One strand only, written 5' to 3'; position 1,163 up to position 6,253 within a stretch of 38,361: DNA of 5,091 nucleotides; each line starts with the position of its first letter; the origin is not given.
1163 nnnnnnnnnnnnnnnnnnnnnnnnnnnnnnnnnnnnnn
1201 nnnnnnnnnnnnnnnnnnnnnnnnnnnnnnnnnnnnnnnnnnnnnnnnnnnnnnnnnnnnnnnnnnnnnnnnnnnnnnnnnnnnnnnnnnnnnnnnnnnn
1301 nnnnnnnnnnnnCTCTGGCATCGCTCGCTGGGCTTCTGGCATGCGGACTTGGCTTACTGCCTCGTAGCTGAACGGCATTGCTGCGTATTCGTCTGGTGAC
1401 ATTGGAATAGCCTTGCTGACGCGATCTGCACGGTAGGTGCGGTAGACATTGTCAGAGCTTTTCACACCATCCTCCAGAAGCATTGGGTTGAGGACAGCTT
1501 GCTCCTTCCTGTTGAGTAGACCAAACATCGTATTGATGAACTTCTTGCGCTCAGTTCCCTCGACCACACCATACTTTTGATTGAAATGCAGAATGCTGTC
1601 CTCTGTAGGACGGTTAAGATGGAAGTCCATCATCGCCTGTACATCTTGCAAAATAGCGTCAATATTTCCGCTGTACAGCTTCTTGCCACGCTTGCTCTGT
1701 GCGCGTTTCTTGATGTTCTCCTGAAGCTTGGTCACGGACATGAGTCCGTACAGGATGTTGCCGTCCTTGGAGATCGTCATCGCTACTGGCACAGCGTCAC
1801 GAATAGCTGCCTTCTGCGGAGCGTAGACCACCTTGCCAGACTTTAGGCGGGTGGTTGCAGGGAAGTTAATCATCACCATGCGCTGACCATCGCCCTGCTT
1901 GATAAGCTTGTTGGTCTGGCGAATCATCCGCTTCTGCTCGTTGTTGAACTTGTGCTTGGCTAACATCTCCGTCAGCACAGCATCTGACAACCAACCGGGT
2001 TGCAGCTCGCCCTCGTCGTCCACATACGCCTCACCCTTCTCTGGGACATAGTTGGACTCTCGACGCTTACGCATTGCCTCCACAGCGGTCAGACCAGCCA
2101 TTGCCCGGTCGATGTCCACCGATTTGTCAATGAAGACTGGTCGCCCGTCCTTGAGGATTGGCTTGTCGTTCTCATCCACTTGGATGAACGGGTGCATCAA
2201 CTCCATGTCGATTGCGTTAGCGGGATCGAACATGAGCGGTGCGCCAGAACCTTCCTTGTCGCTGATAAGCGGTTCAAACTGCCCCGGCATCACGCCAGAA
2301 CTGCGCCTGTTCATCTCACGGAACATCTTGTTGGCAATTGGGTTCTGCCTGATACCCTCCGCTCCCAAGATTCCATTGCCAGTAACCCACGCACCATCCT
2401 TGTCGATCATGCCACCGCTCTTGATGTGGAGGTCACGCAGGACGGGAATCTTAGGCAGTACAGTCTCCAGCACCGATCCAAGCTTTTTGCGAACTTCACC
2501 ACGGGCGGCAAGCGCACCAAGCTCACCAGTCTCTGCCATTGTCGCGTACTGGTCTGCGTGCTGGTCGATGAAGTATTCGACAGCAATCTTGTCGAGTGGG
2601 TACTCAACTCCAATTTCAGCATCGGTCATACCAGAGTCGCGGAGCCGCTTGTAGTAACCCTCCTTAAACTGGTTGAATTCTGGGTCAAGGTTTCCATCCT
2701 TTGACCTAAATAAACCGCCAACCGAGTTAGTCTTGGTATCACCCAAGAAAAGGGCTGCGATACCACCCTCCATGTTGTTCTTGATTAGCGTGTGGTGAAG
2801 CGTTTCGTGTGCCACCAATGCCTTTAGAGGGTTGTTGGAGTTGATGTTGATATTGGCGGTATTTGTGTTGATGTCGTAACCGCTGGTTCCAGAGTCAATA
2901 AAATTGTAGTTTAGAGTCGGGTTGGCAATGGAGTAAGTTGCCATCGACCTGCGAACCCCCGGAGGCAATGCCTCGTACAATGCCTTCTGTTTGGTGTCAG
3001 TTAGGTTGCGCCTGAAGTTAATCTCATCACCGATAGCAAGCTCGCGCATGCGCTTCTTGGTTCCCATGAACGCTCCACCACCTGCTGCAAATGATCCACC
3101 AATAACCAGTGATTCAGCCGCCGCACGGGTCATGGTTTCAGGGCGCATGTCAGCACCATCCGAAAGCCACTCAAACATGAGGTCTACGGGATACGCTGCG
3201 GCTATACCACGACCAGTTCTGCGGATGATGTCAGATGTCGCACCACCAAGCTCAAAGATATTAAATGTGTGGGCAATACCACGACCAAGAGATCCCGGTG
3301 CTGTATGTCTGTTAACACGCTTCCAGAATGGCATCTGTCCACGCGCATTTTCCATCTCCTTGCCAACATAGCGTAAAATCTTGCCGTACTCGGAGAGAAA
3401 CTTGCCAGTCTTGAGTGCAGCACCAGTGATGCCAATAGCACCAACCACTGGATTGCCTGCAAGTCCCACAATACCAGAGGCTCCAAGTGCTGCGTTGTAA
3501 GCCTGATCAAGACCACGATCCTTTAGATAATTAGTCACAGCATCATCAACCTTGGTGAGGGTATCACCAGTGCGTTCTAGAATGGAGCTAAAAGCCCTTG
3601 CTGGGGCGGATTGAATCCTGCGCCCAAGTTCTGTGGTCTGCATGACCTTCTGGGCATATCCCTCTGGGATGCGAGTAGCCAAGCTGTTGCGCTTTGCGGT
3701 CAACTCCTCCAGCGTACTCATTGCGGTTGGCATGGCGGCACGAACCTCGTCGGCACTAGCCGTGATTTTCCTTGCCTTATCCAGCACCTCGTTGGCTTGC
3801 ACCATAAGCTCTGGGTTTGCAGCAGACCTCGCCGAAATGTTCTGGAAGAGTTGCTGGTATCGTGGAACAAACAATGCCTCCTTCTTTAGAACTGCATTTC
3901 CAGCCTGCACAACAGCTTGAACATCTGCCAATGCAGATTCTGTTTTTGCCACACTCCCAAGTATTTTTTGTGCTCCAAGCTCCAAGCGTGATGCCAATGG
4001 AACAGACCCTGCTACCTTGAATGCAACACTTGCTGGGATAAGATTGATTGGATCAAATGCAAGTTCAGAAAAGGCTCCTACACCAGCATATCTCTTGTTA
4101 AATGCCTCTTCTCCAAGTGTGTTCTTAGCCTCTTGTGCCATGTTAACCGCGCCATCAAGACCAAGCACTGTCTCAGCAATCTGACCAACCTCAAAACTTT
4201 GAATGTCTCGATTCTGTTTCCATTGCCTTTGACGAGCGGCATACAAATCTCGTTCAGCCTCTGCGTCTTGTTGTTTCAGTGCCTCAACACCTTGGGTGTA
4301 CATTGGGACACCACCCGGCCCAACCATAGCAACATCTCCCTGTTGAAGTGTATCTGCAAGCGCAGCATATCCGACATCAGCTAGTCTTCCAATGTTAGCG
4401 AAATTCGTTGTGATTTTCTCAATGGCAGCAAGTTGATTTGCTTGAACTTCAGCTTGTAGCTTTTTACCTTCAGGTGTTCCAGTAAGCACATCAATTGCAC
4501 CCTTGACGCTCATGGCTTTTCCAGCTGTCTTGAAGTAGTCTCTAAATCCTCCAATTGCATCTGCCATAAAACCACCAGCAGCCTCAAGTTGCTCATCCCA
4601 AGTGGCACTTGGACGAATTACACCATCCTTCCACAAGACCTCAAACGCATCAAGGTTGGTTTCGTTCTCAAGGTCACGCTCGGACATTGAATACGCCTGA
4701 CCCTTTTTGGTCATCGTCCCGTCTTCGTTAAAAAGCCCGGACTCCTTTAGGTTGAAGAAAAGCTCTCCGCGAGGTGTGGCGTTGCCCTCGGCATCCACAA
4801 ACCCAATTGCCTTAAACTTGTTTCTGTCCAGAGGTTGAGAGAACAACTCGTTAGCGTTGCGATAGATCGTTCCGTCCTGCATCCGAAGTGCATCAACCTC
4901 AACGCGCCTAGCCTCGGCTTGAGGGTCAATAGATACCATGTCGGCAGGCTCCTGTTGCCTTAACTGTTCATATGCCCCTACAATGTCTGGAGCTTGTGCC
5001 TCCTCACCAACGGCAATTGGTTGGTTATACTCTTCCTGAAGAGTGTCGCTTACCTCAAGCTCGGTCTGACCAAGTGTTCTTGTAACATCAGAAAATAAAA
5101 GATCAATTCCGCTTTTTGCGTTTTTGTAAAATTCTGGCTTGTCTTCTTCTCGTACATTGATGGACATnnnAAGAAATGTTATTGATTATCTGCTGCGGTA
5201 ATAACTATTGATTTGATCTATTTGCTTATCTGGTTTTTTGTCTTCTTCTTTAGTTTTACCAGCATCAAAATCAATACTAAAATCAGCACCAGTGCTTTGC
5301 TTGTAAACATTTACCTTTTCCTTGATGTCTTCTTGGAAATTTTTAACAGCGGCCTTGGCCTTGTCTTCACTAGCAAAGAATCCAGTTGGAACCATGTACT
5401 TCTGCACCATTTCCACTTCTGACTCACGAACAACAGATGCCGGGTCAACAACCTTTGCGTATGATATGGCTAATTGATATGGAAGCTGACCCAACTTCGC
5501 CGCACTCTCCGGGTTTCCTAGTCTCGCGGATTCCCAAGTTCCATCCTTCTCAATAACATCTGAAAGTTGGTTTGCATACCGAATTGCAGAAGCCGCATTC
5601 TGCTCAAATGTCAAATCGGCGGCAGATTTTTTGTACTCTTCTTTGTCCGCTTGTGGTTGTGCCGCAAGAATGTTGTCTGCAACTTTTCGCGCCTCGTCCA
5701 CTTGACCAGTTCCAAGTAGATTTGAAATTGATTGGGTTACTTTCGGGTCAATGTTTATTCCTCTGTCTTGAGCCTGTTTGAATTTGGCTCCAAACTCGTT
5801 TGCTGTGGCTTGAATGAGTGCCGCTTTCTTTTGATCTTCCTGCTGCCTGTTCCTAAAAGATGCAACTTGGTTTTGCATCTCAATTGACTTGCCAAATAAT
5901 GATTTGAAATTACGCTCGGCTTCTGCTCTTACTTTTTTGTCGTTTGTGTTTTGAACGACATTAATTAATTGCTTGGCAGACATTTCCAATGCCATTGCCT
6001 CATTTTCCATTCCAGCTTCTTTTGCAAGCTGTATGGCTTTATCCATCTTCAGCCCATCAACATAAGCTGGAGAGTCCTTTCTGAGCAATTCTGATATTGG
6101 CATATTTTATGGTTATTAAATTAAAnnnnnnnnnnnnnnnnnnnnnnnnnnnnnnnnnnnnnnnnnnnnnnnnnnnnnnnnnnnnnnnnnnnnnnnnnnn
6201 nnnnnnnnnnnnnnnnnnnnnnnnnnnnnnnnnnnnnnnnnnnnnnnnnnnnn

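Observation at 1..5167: A 2,401-codon ORF is split by the contig ends and missing from the ORF track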

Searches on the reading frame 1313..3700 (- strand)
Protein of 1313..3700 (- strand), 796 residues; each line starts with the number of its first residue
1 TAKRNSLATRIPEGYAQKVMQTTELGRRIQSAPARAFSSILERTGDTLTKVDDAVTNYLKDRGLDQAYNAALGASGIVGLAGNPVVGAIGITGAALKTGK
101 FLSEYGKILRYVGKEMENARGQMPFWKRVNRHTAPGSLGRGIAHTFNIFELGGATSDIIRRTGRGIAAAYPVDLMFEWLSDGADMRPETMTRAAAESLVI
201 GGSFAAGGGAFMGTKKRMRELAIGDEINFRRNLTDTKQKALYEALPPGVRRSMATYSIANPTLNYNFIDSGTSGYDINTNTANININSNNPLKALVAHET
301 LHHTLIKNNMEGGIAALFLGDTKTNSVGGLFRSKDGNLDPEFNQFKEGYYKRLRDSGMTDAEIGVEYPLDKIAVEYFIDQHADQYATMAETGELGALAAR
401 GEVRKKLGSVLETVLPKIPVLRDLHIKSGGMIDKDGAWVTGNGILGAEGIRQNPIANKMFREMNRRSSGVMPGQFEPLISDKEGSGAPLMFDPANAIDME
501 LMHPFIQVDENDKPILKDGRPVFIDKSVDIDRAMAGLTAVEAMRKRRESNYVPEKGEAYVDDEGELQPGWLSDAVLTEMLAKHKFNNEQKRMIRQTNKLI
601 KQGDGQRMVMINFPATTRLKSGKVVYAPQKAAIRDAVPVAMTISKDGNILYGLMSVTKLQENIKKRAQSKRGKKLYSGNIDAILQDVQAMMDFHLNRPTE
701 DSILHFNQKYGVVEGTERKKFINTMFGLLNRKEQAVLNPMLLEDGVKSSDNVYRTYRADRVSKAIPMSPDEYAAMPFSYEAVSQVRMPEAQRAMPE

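Call 36: search_protein_representatives(protein=window:1313-3700:-)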
Query: 796 residues. Proteins with E-value up to 0.001 (for the whole library): 205; up to 1e-10: 179; up to 1e-30: 112. The best 150 are listed.
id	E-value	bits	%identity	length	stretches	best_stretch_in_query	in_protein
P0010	0.0e+00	1608.2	89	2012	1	1-796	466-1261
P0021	0.0e+00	1407.9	79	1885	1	2-796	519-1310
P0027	0.0e+00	1342.2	73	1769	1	2-796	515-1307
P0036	0.0e+00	1295.8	70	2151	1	2-796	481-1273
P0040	0.0e+00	1293.1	71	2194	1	2-796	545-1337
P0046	0.0e+00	1284.2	70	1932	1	2-796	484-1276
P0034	0.0e+00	1274.1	70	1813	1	2-796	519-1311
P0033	0.0e+00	1251.8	68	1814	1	2-796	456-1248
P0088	0.0e+00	1244.2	74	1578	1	68-796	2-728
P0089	0.0e+00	1214.3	67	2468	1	1-796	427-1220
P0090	0.0e+00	1072.5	63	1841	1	4-790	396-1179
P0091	0.0e+00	1071.4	62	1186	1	2-789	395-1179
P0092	0.0e+00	1036.1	60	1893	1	2-796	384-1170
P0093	5.2e-248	841.7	70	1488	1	263-796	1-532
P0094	9.2e-246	834.3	68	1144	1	263-796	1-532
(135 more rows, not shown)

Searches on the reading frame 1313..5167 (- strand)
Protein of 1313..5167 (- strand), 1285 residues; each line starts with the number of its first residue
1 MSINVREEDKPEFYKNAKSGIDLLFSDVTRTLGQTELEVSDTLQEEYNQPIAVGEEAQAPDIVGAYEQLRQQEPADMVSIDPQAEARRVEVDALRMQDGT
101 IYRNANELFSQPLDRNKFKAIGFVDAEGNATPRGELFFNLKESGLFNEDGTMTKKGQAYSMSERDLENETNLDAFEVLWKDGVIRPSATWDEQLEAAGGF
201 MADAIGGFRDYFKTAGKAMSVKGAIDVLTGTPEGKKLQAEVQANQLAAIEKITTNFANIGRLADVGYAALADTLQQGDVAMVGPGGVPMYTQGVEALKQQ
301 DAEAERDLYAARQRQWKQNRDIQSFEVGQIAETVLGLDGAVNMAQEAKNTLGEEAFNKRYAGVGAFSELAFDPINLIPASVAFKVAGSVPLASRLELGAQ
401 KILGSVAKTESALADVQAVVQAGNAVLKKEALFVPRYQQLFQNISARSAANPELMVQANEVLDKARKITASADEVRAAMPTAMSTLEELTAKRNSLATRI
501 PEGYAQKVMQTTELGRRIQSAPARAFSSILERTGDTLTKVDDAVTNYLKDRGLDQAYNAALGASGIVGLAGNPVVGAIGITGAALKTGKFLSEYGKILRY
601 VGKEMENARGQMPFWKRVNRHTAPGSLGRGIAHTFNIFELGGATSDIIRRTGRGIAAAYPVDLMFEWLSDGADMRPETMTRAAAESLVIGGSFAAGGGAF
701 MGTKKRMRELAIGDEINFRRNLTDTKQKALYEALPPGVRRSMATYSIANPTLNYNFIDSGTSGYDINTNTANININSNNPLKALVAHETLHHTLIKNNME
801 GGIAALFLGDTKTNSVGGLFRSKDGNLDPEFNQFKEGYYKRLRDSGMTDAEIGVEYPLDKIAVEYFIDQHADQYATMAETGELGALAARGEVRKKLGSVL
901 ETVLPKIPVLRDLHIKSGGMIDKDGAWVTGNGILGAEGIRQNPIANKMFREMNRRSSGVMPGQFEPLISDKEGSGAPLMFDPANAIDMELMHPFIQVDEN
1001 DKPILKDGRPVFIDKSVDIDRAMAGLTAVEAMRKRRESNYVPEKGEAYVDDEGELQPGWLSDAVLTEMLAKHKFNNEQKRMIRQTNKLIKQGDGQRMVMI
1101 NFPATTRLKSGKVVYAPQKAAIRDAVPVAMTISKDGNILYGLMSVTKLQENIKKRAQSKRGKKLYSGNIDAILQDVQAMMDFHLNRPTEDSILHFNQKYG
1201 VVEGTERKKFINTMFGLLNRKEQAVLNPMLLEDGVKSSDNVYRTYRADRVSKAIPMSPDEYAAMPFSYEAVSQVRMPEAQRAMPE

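Call 17: search_protein_families(library=pfam, alignment_id=A1, max_evalue=0.01)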
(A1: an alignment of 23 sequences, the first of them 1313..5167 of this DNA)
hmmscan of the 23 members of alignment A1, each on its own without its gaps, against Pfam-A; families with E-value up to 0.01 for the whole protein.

A. member 1, window:1313-5167:- (1285 aa): 0 families

B. families by the number of members that match (of 23 scanned): 5 families
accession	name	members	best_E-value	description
PF23802.1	DUF7178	6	1.4e-22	Family of unknown function (DUF7178)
PF18760.7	ART-PolyVal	6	9.5e-20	ADP-Ribosyltransferase in polyvalent proteins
PF25735.1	Phage_L5_gp82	2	2.7e-06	Mycobacterium phage L5 gene 82 protein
PF02403.27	Seryl_tRNA_N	1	0.0026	Seryl-tRNA synthetase N-terminal domain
PF05823.17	Gp-FAR-1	1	0.0095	Nematode fatty acid retinoid binding protein (Gp-FAR-1)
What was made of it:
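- Closest known: Polyvalent proteins of phages and conjugative elements. Different: Most cassettes (M2, M19, M4, M3 and others) belong to no described LPD family (call 17).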

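Call 21: search_solved_structures(query=window:1313-5167:-, max_evalue=1)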
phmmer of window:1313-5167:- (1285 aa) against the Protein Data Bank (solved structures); distinct sequences matched with E-value up to 1: 0.

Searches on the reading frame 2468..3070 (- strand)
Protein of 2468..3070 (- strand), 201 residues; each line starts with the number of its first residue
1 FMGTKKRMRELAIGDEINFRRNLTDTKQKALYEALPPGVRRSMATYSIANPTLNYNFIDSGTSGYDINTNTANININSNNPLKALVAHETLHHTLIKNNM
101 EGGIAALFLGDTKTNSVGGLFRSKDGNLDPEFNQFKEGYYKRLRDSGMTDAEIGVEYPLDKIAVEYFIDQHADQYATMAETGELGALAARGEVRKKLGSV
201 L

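Call 70: search_solved_structures(query=A4, max_evalue=10, show_alignments=2)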
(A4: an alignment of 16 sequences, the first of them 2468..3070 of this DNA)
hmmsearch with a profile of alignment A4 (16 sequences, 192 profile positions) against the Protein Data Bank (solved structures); distinct sequences matched with E-value up to 10: 2.
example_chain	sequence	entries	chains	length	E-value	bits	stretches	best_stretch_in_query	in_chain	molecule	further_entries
3pie_A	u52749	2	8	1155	0.82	12.5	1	115-153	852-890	5'->3' EXORIBONUCLEASE (Xrn1)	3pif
5mu5_A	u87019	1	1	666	1.5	11.7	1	24-69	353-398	Uncharacterized protein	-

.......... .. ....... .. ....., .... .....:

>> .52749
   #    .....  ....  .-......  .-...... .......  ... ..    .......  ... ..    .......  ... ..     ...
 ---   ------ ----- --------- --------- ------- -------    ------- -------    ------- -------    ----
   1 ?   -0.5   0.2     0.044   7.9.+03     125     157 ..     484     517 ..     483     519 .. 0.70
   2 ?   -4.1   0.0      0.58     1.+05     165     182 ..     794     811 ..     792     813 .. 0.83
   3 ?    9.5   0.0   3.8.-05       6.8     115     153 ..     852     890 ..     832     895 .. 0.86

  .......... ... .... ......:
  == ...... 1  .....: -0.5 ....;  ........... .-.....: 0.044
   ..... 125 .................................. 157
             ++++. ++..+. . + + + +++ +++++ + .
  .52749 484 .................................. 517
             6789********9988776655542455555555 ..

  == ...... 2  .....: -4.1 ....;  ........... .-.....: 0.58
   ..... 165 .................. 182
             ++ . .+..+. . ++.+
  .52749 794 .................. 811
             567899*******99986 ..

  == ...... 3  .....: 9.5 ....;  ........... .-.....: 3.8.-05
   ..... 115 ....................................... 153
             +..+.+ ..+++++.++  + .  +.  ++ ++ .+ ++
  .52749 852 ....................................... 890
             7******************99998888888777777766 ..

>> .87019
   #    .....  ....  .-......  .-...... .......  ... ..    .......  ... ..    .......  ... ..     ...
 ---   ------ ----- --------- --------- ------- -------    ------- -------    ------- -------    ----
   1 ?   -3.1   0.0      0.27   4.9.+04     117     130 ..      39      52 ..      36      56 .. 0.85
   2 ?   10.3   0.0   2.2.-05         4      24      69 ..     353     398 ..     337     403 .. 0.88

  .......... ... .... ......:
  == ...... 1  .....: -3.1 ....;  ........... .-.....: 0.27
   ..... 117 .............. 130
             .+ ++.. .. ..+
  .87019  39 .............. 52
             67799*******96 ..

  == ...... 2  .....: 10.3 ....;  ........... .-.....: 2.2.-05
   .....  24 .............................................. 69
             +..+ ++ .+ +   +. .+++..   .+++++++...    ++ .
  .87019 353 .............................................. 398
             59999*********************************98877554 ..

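Call 71: find_homologous_proteins(query=A4, max_evalue=0.01)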
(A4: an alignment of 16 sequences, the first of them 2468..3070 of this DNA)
Query A4 (16 sequences): 4794 candidates shared short words with the query, none scored E <= 0.01.
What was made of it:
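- Tried and rejected: find_homologous_proteins with the zincin-region alignment A4 returned nothing, not even family members (call 71), so I treat that as a tool null.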

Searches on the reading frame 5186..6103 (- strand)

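Call 6: search_protein_families(library=phrogs, proteins=[window:5186-6103:-], max_evalue=0.001)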
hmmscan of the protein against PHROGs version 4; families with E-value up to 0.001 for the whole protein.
window:5186-6103:- (305 aa): 0 families

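Call 43: search_protein_families(library=pfam, proteins=[window:5186-6103:-], max_evalue=0.1)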
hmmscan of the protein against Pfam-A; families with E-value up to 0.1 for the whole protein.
window:5186-6103:- (305 aa): 1 family
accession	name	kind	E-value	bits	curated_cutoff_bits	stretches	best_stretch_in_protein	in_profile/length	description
PF14385.11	DUF4416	-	0.036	14.4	27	0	70-125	51-102/162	Domain of unknown function (DUF4416)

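Call 79: search_protein_families(library=ncbifam, proteins=[window:5186-6103:-], max_evalue=0.01)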
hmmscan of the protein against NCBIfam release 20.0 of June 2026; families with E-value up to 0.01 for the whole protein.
window:5186-6103:- (305 aa): 0 families
